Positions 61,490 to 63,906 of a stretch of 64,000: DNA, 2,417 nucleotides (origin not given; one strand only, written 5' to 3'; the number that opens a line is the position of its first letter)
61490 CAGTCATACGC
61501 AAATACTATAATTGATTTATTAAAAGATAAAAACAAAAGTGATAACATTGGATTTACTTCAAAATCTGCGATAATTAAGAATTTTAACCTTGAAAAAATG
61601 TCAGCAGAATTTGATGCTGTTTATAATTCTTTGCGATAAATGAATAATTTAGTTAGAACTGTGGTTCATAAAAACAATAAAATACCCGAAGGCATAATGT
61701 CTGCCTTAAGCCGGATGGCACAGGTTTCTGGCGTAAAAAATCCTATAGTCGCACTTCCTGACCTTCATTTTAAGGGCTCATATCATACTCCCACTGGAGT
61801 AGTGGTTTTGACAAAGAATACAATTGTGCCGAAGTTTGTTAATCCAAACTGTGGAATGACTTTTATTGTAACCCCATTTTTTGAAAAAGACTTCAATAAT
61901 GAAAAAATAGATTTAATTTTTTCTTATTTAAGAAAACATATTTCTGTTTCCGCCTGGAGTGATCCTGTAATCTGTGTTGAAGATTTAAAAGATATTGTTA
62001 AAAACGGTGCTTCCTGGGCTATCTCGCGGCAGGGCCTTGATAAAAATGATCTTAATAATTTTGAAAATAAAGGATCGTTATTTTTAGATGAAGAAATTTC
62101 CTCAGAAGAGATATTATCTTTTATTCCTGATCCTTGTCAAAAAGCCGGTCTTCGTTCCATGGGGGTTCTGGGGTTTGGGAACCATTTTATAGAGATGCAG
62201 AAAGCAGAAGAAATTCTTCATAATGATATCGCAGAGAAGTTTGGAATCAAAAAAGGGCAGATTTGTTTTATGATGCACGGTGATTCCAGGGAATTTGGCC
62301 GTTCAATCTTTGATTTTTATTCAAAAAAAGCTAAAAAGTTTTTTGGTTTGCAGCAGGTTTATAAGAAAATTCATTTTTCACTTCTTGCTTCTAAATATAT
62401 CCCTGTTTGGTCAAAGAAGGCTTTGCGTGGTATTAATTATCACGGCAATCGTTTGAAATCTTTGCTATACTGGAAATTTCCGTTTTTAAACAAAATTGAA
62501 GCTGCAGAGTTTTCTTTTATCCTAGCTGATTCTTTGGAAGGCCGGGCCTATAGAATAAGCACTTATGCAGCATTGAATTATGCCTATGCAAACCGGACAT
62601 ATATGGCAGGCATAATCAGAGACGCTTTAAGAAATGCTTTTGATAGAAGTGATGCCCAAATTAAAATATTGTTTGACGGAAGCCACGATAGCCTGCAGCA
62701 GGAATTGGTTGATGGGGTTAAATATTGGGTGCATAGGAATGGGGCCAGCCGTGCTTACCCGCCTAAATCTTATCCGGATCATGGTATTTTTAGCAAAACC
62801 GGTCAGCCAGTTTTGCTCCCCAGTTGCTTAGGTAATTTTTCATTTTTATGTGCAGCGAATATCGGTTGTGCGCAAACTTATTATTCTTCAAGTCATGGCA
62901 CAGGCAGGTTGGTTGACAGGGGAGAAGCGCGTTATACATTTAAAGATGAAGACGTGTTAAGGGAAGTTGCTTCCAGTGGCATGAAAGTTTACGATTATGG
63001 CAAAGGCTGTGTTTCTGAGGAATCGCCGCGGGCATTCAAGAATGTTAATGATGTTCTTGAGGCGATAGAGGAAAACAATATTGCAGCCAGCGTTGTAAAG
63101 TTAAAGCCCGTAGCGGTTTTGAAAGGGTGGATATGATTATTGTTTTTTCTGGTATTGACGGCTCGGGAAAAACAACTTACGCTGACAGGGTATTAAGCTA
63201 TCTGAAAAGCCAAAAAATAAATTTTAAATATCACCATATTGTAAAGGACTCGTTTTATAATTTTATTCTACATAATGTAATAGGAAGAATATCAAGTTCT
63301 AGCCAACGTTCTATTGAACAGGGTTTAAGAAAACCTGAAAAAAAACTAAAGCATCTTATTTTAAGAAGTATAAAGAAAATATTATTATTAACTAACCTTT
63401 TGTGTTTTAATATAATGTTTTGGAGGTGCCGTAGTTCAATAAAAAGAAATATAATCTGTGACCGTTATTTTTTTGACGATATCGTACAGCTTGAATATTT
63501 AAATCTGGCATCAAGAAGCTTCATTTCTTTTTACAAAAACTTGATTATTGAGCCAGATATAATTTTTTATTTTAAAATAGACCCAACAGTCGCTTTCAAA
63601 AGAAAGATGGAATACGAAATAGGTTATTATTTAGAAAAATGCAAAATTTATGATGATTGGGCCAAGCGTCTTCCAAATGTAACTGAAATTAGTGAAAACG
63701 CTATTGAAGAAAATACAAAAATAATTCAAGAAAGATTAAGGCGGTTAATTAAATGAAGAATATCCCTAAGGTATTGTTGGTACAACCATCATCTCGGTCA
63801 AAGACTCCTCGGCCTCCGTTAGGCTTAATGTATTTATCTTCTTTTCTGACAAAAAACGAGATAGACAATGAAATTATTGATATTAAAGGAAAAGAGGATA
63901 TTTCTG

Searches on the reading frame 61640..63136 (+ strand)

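Call 30: search_protein_families(library=pfam, max_evalue=0.000001, proteins=[window:61640-63136:+])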
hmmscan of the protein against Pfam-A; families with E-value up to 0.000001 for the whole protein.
window:61640-63136:+ (498 aa): 1 family
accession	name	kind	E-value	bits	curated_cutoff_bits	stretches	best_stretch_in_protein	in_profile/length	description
PF01139.22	RtcB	-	5.2e-80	270.2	27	1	23-496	2-426/426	tRNA-splicing ligase RtcB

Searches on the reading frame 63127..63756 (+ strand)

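Call 30: search_protein_families(library=pfam, max_evalue=0.000001, proteins=[window:63127-63756:+])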
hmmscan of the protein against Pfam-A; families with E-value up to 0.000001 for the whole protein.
window:63127-63756:+ (209 aa): 1 family
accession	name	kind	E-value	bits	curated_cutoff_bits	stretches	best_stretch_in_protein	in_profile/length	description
PF02223.23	Thymidylate_kin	-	5.6e-11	42.9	27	0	106-165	80-140/185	Thymidylate kinase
